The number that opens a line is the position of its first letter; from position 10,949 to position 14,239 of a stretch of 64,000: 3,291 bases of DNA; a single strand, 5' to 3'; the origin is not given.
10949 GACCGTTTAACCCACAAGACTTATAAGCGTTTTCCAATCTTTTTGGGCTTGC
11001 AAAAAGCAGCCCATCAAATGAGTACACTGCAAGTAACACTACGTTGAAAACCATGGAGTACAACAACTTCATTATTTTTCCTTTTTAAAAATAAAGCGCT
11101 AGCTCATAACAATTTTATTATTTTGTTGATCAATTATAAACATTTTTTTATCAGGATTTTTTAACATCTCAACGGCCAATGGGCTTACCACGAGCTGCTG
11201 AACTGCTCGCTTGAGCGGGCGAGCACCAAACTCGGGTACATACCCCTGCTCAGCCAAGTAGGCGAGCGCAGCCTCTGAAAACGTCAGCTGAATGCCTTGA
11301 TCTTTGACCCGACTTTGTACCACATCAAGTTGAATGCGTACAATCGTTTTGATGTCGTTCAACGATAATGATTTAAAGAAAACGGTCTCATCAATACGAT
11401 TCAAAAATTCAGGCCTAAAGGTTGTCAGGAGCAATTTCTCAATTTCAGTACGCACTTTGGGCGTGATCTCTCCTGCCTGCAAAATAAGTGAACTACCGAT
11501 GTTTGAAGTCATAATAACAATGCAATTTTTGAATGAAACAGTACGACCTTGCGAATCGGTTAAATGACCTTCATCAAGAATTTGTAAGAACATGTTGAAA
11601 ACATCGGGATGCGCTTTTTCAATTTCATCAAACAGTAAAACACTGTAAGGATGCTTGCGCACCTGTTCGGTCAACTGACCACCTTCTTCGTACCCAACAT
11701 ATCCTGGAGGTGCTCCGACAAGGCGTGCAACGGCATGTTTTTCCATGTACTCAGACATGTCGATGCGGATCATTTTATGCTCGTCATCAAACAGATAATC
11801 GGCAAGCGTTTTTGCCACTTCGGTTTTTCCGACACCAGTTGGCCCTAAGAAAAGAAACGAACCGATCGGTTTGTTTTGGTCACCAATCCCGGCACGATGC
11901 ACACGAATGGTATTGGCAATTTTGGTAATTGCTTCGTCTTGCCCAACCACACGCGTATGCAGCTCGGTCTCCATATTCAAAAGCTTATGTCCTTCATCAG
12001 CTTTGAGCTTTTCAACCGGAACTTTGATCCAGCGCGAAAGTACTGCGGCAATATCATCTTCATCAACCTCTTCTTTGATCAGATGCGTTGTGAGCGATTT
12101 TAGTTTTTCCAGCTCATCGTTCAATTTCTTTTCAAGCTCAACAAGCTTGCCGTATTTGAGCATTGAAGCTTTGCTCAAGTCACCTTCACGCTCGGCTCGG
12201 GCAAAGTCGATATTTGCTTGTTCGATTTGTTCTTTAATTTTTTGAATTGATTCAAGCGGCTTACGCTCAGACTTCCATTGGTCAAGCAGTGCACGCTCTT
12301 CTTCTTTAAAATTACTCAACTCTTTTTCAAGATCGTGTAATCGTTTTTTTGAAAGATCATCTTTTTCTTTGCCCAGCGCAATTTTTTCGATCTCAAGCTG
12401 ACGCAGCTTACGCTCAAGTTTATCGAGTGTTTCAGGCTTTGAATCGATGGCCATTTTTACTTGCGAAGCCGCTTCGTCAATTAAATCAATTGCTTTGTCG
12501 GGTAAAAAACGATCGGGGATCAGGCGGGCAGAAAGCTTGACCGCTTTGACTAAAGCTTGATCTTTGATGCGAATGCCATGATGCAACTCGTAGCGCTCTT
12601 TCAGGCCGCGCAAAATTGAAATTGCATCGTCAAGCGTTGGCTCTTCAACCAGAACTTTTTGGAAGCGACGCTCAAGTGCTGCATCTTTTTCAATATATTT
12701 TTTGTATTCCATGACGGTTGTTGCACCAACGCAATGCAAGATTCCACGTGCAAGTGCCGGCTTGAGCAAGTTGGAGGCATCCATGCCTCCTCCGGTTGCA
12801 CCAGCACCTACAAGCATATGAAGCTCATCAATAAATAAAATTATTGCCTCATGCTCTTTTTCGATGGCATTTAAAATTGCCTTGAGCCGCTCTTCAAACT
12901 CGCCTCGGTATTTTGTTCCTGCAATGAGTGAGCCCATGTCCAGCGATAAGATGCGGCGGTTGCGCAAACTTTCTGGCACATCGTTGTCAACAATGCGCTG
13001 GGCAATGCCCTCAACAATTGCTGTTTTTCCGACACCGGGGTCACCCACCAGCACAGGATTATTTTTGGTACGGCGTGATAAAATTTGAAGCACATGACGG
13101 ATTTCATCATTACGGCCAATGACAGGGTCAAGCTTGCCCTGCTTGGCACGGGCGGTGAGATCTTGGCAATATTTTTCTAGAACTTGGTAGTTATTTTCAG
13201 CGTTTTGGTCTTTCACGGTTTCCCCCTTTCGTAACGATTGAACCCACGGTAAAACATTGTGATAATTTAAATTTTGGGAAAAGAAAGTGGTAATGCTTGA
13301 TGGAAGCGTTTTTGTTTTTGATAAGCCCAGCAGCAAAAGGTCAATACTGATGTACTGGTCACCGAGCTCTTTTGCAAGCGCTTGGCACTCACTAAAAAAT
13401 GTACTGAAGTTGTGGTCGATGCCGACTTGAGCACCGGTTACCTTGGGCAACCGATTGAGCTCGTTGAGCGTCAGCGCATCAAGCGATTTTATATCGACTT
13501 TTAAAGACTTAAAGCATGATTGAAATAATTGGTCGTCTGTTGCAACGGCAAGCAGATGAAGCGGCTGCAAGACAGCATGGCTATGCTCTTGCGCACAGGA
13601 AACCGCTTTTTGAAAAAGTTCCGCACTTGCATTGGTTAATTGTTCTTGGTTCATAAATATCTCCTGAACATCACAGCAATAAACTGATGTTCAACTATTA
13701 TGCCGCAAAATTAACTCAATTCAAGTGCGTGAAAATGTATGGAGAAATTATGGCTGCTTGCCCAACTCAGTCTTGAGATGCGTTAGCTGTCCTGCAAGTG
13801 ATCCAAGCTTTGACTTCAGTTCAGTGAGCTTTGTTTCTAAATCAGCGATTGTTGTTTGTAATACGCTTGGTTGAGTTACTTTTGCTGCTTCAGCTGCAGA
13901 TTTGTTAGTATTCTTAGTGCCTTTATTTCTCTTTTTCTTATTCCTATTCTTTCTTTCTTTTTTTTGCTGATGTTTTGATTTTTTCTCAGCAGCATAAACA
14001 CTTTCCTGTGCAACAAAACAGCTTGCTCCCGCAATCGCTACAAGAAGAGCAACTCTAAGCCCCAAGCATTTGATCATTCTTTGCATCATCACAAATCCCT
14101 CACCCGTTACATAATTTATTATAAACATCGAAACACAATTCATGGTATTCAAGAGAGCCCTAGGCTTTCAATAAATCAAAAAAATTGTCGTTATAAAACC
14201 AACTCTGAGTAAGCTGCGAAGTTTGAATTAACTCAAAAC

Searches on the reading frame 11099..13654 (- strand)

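Call 6: search_protein_families(library=pfam, proteins=[window:11099-13654:-], max_evalue=0.01)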
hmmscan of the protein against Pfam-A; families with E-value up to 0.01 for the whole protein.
window:11099-13654:- (851 aa): 35 families (the best 25 are shown)
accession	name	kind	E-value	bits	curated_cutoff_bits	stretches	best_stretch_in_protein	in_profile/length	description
PF07724.20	AAA_2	-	6e-70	235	27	1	595-756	1-165/166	AAA domain (Cdc48 subfamily)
PF17871.7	AAA_lid_9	-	1.3e-33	115.5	22.8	1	341-442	2-103/104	AAA lid domain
PF00004.35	AAA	-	8.8e-25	88.1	21.2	2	201-313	2-109/131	ATPase family associated with various cellular activities (AAA)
PF10431.15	ClpB_D2-small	-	1.8e-22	79.6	21.9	1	763-833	1-71/81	C-terminal, D2-small domain, of ClpB protein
PF07728.20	AAA_5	-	3.1e-18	66.6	22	2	600-721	2-125/139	AAA domain (dynein-related subfamily)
PF13191.12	AAA_16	-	7.6e-13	49.7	32.6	1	178-225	2-52/167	AAA ATPase domain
PF02861.25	Clp_N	-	4.5e-11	43.2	20.7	2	90-113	1-24/53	Clp amino terminal domain, pathogenicity island component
PF13401.12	AAA_22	-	2.1e-10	41.4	27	1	600-694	8-109/130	AAA domain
PF00158.32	Sigma54_activat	-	3e-08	34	20.2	1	599-718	24-142/168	Sigma-54 interaction domain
PF20720.3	nSTAND3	-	1e-07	32.2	27.2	0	601-640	21-60/155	Novel STAND NTPase 3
PF12775.13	AAA_7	-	1.6e-07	31.4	25.8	1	599-645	35-81/181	P-loop containing dynein motor region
PF01637.24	ATPase_2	-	1.8e-07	31.6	33.2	1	181-287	4-126/225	ATPase domain predominantly from Archaea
PF13173.12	AAA_14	-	6.5e-06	26.6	27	0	601-696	6-88/129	AAA domain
PF05496.18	RuvB_N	-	4.3e-05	23.8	27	0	570-620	10-56/159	Holliday junction DNA helicase RuvB P-loop domain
PF01078.27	Mg_chelatase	-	7.1e-05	22.7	20.3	0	196-239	21-64/207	Magnesium chelatase, subunit ChlI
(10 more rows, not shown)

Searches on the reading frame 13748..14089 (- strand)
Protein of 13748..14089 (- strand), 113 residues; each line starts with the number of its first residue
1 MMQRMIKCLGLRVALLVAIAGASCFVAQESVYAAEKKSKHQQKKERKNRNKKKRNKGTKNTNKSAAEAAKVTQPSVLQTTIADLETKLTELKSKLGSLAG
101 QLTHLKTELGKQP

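Call 6: search_protein_families(library=pfam, proteins=[window:13748-14089:-], max_evalue=0.01)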
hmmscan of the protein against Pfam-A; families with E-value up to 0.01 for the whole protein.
window:13748-14089:- (113 aa): 5 families
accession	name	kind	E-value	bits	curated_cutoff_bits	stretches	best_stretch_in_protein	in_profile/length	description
PF20570.3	DUF6779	-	0.00024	22.2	28.1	1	11-101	1-93/108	Domain of unknown function (DUF6779)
PF14851.11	FAM176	-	0.001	19.3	31.5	1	8-72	31-93/152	FAM176 family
PF15458.11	NTR2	-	0.0011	19.1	27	1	35-109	147-222/230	Nineteen complex-related protein 2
PF06375.16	AP3D1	-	0.0015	19.1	28.2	1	11-71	52-117/156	AP-3 complex subunit delta-1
PF17580.7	GBR_NSP5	-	0.0026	18.1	25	1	26-107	82-161/176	Group B Rotavirus Non-structural protein 5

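Call 78: search_protein_families(library=ncbifam, proteins=[window:13748-14089:-], max_evalue=0.1)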
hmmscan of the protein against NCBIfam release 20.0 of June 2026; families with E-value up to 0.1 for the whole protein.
window:13748-14089:- (113 aa): 15 families
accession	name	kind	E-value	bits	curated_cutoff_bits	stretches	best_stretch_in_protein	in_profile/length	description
TIGR00990.1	3a0801s09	subfamily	0.00014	20.7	757.25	1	8-79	29-101/615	mitochondrial import receptor subunit TOM70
NF045799.1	GrgA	equivalog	0.0021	17.4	350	1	23-84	121-182/281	GrgA family transcription factor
NF038218.1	IcmG_DotF_IVB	equivalog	0.0036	17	200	1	31-109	71-154/266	type IVB secretion system protein IcmG/DotF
NF002357.0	PRK01318.2-4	equivalog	0.006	15.4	479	1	13-92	11-89/532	membrane protein insertase YidC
NF040487.1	T3SS_CigR_fam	subfamily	0.0083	16.5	78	1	17-83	3-70/148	anti-virulence regulator CigR family protein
NF033885.1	conj_TraP_IncI1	equivalog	0.013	15.3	135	1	14-107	21-121/217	conjugal transfer protein TraP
NF058671.1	sortase_SrtD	exception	0.03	14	140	1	14-88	2-76/187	class D sortase, LPxTATN-specific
TIGR03741.1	PRTRC_E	subfamily_domain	0.032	14.2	37.95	1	63-106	35-82/106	PRTRC system protein E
TIGR03363.1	VI_chp_8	equivalog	0.037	13.7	160.85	1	9-92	126-212/353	type VI secretion system protein TssA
NF053524.1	thylo_ssl2009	equivalog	0.048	14.4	58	1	34-98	30-88/90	ssl2009 family thylakoid membrane protein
NF058648.1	ECF_sub_HI1622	equivalog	0.054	13.5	100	1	15-95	76-154/180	NikL family nickel/cobalt ECF transporter subunit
NF003454.1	PRK05035.1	equivalog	0.066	11.7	345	1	27-92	439-504/556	electron transport complex subunit RsxC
NF047968.1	SerProtHtrA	equivalog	0.084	12.2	470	1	12-87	2-77/357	serine protease HtrA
NF045487.1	ASRP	equivalog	0.096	11.3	300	0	35-108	201-271/593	archaea-specific SMC-related protein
TIGR00414.1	serS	equivalog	0.098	11.6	301.65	0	29-107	30-104/418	serine--tRNA ligase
